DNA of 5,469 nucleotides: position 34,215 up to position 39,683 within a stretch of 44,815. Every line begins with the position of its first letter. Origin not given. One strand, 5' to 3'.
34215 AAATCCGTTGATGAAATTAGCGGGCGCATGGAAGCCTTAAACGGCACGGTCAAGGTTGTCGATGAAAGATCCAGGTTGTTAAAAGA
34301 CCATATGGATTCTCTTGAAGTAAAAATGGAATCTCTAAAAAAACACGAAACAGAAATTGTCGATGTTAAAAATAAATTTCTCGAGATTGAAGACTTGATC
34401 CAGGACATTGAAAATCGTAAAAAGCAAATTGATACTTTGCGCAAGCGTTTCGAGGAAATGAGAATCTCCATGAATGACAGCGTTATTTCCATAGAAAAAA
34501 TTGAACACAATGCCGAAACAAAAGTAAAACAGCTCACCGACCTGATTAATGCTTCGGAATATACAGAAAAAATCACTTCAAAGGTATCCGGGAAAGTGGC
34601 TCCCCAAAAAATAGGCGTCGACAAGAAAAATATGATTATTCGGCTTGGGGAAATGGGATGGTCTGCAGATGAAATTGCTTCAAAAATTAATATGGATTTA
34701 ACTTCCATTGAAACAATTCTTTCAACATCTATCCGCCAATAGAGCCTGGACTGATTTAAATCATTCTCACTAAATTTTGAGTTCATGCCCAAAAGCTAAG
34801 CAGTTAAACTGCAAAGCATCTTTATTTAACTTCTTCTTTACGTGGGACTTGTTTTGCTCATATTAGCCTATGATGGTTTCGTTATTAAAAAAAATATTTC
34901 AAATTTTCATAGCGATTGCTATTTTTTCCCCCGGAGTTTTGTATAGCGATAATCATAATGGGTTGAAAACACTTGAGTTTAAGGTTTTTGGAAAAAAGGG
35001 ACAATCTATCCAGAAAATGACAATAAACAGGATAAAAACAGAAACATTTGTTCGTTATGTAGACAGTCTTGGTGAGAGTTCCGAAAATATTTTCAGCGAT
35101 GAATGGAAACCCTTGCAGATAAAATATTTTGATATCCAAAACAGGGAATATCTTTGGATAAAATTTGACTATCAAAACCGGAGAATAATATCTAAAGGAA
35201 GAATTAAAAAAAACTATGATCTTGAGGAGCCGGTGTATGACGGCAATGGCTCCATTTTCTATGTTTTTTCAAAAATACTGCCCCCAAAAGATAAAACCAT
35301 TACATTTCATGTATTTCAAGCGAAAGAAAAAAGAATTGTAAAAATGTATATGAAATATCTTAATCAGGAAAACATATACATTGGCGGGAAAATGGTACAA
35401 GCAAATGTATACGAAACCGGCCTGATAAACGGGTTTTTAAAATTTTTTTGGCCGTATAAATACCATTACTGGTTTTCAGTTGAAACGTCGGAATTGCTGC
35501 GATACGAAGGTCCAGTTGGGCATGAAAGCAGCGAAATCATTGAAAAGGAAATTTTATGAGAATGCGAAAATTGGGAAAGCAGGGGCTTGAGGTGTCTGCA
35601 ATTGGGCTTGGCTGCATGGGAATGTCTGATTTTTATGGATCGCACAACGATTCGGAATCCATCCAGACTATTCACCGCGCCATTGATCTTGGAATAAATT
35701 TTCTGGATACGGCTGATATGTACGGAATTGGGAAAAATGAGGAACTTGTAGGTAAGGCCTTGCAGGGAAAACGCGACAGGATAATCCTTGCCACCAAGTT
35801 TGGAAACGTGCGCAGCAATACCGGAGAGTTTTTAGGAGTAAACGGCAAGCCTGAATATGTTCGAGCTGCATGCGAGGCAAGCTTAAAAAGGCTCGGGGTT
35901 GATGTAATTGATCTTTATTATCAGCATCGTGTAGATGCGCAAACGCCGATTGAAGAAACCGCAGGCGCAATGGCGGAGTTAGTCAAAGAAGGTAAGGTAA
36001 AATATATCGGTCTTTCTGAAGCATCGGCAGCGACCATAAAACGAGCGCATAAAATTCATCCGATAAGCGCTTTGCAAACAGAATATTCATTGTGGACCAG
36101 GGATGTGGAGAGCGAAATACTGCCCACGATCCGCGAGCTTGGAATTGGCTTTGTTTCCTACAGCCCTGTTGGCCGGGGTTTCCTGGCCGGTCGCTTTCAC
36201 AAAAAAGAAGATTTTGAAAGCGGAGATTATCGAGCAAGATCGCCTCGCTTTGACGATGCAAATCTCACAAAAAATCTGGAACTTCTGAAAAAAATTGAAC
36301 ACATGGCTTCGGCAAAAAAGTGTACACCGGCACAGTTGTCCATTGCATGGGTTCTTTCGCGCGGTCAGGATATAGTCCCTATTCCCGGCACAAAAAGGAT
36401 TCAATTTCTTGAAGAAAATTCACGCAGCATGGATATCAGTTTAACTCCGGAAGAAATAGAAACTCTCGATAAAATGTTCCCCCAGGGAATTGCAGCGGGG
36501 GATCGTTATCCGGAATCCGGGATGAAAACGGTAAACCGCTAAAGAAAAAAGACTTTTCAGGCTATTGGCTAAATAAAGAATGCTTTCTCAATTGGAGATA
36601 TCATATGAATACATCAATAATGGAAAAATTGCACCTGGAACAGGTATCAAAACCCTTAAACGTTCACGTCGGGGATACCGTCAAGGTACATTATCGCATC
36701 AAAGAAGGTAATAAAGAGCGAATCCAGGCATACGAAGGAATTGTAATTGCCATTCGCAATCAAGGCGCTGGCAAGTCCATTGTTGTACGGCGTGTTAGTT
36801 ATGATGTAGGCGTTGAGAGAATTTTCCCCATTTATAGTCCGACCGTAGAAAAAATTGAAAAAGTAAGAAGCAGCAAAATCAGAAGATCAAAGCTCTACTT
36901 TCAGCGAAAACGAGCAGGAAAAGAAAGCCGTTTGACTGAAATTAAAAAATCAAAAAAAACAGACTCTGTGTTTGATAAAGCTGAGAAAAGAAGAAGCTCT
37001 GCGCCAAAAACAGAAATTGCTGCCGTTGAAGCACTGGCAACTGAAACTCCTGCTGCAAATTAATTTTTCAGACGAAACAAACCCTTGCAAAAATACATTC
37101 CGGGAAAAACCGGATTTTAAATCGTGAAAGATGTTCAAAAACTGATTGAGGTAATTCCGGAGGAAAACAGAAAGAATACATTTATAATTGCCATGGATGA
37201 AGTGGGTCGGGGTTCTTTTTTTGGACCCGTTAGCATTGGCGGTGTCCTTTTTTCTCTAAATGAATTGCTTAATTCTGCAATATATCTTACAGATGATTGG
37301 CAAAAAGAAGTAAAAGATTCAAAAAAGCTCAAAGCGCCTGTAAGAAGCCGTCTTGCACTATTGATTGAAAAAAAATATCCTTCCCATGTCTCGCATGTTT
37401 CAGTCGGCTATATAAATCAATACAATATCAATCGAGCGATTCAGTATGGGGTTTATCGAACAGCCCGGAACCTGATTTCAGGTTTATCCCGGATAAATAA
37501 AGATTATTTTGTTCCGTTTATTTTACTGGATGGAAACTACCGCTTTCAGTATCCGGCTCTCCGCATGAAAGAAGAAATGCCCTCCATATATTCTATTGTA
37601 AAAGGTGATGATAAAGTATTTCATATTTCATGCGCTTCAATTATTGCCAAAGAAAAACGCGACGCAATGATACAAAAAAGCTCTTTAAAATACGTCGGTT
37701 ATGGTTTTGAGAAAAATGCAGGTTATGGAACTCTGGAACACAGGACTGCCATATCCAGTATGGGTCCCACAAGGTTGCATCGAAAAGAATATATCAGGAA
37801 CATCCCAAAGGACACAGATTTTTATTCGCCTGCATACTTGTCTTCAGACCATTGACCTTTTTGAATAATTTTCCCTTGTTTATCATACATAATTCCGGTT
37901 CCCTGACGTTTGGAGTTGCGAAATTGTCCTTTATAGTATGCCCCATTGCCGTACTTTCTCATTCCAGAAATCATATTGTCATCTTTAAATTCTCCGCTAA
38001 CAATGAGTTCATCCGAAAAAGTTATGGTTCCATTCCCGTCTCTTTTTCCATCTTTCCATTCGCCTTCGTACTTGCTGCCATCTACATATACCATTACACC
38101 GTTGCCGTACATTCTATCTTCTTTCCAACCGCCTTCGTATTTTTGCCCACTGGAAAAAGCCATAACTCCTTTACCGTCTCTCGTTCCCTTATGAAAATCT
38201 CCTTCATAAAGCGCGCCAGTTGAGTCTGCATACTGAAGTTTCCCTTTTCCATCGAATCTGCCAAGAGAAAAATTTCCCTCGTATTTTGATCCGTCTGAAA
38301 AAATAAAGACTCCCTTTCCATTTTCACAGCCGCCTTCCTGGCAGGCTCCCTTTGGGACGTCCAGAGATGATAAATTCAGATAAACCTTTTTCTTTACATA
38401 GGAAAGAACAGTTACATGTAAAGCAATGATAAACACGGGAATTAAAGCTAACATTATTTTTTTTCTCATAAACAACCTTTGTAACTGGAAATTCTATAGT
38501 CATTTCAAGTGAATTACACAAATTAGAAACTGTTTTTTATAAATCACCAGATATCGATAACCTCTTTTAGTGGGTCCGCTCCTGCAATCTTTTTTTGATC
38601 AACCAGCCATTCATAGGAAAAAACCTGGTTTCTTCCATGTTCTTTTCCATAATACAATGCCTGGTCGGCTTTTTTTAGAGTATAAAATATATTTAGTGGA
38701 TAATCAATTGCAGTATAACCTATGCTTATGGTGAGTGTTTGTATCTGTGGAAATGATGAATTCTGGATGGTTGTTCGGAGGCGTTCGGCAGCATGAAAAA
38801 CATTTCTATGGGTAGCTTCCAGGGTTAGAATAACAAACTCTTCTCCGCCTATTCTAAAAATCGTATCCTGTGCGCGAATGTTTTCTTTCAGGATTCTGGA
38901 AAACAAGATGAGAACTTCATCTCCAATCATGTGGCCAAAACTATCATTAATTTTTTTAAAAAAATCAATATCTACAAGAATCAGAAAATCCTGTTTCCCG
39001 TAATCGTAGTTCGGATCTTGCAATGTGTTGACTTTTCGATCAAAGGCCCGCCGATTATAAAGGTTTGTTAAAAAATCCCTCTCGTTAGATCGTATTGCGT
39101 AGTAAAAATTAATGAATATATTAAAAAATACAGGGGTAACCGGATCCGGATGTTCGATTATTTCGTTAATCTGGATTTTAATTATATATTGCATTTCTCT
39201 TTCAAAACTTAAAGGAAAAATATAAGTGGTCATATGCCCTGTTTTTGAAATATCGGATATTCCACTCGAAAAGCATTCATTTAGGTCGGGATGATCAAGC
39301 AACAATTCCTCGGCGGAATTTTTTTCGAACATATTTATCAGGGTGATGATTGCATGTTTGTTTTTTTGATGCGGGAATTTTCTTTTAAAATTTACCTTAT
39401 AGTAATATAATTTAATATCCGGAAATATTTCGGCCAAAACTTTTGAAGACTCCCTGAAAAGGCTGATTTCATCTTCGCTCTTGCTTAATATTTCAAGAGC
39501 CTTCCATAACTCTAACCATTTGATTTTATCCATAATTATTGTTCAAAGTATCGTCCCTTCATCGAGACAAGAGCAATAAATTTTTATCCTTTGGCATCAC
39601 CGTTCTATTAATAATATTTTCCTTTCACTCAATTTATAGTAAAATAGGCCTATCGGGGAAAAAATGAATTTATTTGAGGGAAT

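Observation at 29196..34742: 1848-aa membrane-anchored coiled-coil giant with ~69-residue periodicity and a C-terminal HTH-like module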

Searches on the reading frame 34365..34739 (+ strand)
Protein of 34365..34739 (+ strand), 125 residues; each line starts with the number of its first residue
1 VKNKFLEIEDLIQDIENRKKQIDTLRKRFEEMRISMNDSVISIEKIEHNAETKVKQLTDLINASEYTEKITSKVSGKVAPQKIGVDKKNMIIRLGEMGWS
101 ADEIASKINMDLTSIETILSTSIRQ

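Call 35: search_solved_structures(query=A4, max_evalue=10, show_alignments=2)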
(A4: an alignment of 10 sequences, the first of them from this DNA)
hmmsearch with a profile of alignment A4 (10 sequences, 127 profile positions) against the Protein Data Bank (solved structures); distinct sequences matched with E-value up to 10: 18.
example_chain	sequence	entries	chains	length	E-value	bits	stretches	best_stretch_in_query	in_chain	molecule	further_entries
4zry_B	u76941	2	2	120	0.0038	20.8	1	3-72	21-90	Keratin, type II cytoskeletal 1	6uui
2m8e_A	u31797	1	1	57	0.057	17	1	84-126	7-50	SLEEPING BEAUTY TRANSPOSASE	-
2rm8_A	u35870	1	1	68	0.17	15.5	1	20-60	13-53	Sensory rhodopsin II transducer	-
6v8i_BJ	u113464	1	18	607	0.23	15.1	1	19-91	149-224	Fiber Lower, gp62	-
4nvs_A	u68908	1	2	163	0.25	14.9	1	90-125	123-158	Putative enzyme, glyoxalase family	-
7wbn_A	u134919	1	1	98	0.29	14.7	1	3-30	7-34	RevCC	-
1l4a_B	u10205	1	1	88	0.45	14.1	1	3-66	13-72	S-SYNTAXIN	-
6jfv_B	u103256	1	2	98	0.59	13.7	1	9-75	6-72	Keratin, type II cytoskeletal 5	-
6urs_A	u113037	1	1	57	0.6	13.7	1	84-126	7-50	Sleeping Beauty transposase PAI subdomain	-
2f95_B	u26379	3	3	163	0.78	13.3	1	18-62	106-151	Sensory rhodopsin II transducer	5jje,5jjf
1xqs_C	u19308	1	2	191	0.8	13.3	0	9-65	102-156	Heat shock 70 kDa protein 1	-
3tnu_B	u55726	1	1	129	1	13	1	7-75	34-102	Keratin, type II cytoskeletal 5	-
5tky_A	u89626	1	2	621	1.2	12.7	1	10-52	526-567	Putative uncharacterized protein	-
9mg8_A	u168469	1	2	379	1.6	12.3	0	46-98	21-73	b-iTHR-110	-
7z47_D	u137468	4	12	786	1.8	12.1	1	5-46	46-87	Putative tail fiber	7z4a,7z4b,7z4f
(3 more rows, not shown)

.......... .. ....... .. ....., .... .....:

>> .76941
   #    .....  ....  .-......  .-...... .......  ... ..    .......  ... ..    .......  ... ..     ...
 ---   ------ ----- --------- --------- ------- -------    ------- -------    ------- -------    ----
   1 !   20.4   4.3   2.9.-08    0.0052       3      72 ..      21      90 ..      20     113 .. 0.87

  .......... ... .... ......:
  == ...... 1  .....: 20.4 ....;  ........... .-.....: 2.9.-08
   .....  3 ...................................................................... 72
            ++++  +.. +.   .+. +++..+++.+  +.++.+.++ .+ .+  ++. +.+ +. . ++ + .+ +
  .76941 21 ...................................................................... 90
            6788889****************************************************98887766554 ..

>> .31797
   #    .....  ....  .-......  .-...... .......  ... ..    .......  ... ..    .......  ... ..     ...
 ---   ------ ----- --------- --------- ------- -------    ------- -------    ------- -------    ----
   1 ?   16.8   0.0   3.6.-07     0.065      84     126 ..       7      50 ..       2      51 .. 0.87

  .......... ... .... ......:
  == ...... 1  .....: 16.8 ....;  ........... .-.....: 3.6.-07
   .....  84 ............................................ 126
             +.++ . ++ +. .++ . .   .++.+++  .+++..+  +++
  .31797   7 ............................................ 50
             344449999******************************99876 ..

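Call 45: predict_structure(alignment_id=A4)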
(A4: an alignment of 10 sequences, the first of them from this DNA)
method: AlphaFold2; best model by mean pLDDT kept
length: 125 residues; sequences in the alignment: 10
mean_pLDDT: 80.2   pTM: 0.38
mean pLDDT of the five models: 80.2, 80.1, 79.0, 78.7, 78.4
residues with pLDDT >= 90: 44; 70-90: 56; 50-70: 9; < 50: 16
segments of 3 or more residues with pLDDT < 50: 69-83
pLDDT, mean of each block of 10 residues (from residue 1): 89 96 96 95 92 85 62 42 64 84 82 84 64
secondary structure, 60 per line:
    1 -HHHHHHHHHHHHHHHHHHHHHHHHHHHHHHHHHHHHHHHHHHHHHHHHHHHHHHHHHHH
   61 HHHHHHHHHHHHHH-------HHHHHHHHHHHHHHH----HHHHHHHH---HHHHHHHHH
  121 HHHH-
elements in order: H2-74 H82-96 H101-108 H112-124

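Call 53: fold_search(model_id=the predicted structure, library=pdb)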
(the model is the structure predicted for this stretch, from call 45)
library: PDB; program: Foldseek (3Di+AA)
matches with E <= 10: 850; with E <= 0.001: 0
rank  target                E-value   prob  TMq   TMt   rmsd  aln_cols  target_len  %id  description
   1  5cy1_B                5.8e-02  0.87  0.30  0.21  16.5        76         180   17  Tn3 resolvase - site III complex crystal form I (released 2017-01-11)
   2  2gm4_B                1.0e-01  0.77  0.28  0.20  16.8        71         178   14  An activated, tetrameric gamma-delta resolvase: Hin chimaera bound to cleaved DNA (released 2006-06-27)
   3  1p4w_MODEL_1_A        1.4e-01  0.72  0.27  0.38   8.9        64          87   22  Solution structure of the DNA-binding domain of the Erwinia amylovora RcsB protein (released 2003-06-17)
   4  5o8z_B                1.5e-01  0.80  0.28  0.17   9.5        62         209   24  Conformational dynamism for DNA interaction in Salmonella typhimurium RcsB response regulator. (released 2017-11-15)
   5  5o8z_A                1.5e-01  0.60  0.28  0.18   8.8        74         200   24  Conformational dynamism for DNA interaction in Salmonella typhimurium RcsB response regulator. (released 2017-11-15)
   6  8b4h_A                1.6e-01  0.99  0.27  0.09   0.5        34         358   24  IstA transposase cleaved donor complex (released 2023-05-03)
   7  3hug_C                1.6e-01  0.57  0.24  0.37  10.5        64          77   16  Crystal structure of Mycobacterium tuberculosis anti-sigma factor RslA in complex with -35 promoter binding domain of  (released 2010-03-02)
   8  1zr2_B                1.7e-01  0.72  0.29  0.20  17.4        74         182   15  Structure of a Synaptic gamma-delta Resolvase Tetramer Covalently Linked to two Cleaved DNAs (released 2005-08-30)
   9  5vxn_C                1.9e-01  0.93  0.26  0.17   4.9        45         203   24  Structure of two RcsB dimers bound to two parallel DNAs. (released 2018-03-07)
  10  5vxn_A                1.9e-01  0.92  0.26  0.17   4.9        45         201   24  Structure of two RcsB dimers bound to two parallel DNAs. (released 2018-03-07)
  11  5hev_B                2.0e-01  0.77  0.28  0.17   8.1        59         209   22  Crystal Structure of the beryllofluoride-activated LiaR from Enterococcus faecium (released 2016-11-16)
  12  3kln_C                2.0e-01  0.72  0.29  0.18   8.7        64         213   25  Vibrio cholerae VpsT (released 2010-02-09)
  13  7qh5_A                2.3e-01  0.97  0.29  0.12   1.3        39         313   26  The crystal structure of the sigma factor SigG1 from Streptomyces tsukubaensis NRRL18488 (released 2022-12-21)
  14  6zj2_D                2.3e-01  0.82  0.25  0.16   5.5        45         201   22  Structure of RcsB from Salmonella enterica serovar Typhimurium bound to promoter rprA in the presence of phosphomimeti (released 2021-02-17)
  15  2gm4_A                2.3e-01  0.57  0.27  0.20  16.7        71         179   14  An activated, tetrameric gamma-delta resolvase: Hin chimaera bound to cleaved DNA (released 2006-06-27)
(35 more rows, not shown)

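Call 95: search_protein_families(library=pfam, alignment_id=A4, max_evalue=1)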
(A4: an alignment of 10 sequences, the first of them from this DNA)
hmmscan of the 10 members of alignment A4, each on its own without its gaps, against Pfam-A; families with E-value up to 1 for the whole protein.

A. member 1, seq(125 aa): 12 families
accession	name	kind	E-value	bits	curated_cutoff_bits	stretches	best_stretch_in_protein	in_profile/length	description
PF07902.16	Gp58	-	0.0061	15.4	34.5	1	2-113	270-376/594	gp58-like protein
PF07506.17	RepB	-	0.0079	16.7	30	1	85-118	8-41/185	RepB plasmid partitioning protein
PF19610.4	DUF6115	-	0.012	16.5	27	1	13-115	30-127/134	Family of unknown function (DUF6115)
PF15372.11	DUF4600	-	0.028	15.1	27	1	19-58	20-59/128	Domain of unknown function (DUF4600)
PF09763.15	Sec3_CC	-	0.028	14.7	27.1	1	8-50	30-72/133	Exocyst complex component Sec3, coiled-coil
PF17924.6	TetR_C_19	-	0.038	14.8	26.8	1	10-66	12-66/117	Tetracyclin repressor-like, C-terminal domain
PF06009.19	Laminin_II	-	0.049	14.1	33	1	8-62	19-69/138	Laminin Domain II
PF04513.17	Baculo_PEP_C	-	0.069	13.7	38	1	3-65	13-80/140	Baculovirus polyhedron envelope protein, PEP, C terminus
PF03979.19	Sigma70_r1_1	-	0.15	12.4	22.5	1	6-58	23-74/81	Sigma-70 factor, region 1.1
PF20007.4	fvmRadSAM-pep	-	0.17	12.5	27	0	53-71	10-28/73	FtsH ternary system-associated peptide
PF07817.19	GLE1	-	0.17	11.6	24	1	7-67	2-62/250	GLE1-like protein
PF14112.11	DUF4284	-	0.45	11.8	27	0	47-98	48-98/121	Immunity protein 22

B. families by the number of members that match (of 10 scanned): 122 families (the first 25 are shown)
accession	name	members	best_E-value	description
PF00804.31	Syntaxin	7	6.5e-05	Syntaxin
PF04513.17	Baculo_PEP_C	7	0.0076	Baculovirus polyhedron envelope protein, PEP, C terminus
PF06103.16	DUF948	7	0.022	Bacterial protein of unknown function (DUF948)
PF17109.10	Goodbye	7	0.029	fungal STAND N-terminal Goodbye domain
PF17274.7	DUF5339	6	0.0055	Family of unknown function (DUF5339)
PF07200.18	Mod_r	6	0.0057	Modifier of rudimentary (Mod(r)) protein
PF07817.19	GLE1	6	0.0075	GLE1-like protein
PF06156.18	YabA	6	0.016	Initiation control protein YabA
PF19610.4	DUF6115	5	7.2e-05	Family of unknown function (DUF6115)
PF06009.19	Laminin_II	5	0.00021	Laminin Domain II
PF03564.21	DUF1759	5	0.0052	Protein of unknown function (DUF1759)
PF04108.17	ATG17_like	5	0.0069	Autophagy protein ATG17-like domain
PF07851.19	TMEM120A-B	5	0.14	TMEM120A/B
PF08702.15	Fib_alpha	5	0.16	Fibrinogen alpha/beta chain family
PF21019.4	Spectrin_3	4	0.0026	Spectrin-like repeat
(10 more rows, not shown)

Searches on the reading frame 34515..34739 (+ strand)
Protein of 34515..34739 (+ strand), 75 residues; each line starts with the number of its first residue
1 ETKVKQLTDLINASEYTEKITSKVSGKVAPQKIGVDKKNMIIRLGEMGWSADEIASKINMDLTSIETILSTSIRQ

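Call 83: search_protein_families(library=ncbifam, max_evalue=1, proteins=[window:34515-34739:+])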
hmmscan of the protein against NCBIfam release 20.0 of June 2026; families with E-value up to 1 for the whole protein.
seq(75 aa): 3 families
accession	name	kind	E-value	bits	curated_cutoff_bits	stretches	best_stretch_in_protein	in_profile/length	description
NF047515.1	SpiroCoCo_C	equivalog_domain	6.6e-09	35.4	125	1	1-69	252-313/313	SpiroCoCo family coiled-coil protein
NF040595.1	HTH_Cbp1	equivalog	0.014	15.4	140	1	31-70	45-84/135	CRISPR DNA repeat-binding protein Cbp1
TIGR02937.1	sigma70-ECF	superfamily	0.1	12.2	42.9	1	31-74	116-159/165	sigma-70 family RNA polymerase sigma factor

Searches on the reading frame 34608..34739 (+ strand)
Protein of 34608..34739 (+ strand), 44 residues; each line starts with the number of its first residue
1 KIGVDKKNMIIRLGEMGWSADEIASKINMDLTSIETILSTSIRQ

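Call 31: search_protein_families(library=pfam, max_evalue=10, proteins=[window:34608-34739:+])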
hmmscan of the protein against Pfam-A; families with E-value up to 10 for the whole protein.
seq(44 aa): 2 families
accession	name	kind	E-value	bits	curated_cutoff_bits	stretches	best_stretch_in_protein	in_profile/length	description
PF07506.17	RepB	-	0.013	16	30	1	4-37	8-41/185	RepB plasmid partitioning protein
PF08281.18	Sigma70_r4_2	-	0.12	12.5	25.7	1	16-38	25-47/54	Sigma-70, region 4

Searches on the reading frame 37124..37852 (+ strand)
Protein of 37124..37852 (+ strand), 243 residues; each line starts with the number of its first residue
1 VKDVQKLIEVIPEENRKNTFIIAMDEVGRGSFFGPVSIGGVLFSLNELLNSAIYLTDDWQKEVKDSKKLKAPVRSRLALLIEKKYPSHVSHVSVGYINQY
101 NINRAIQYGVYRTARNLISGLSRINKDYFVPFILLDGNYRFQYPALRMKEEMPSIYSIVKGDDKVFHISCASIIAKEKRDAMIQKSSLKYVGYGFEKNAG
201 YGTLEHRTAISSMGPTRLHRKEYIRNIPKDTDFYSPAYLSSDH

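Call 92: search_protein_families(library=pfam, max_evalue=0.00001, proteins=[window:37124-37852:+])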
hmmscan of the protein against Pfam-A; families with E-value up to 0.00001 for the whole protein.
window:37124-37852:+ (243 aa): 1 family
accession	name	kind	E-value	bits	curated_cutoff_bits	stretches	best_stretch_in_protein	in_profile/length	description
PF01351.25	RNase_HII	-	2.1e-24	87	25.8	1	24-223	3-196/199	Ribonuclease HII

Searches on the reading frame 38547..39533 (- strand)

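Call 92: search_protein_families(library=pfam, max_evalue=0.00001, proteins=[window:38547-39533:-])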
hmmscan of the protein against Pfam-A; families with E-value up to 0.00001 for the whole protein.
window:38547-39533:- (329 aa): 1 family
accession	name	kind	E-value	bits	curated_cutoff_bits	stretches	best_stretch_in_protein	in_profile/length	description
PF00990.26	GGDEF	-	3.8e-37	128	23.8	1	152-303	3-161/161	Diguanylate cyclase, GGDEF domain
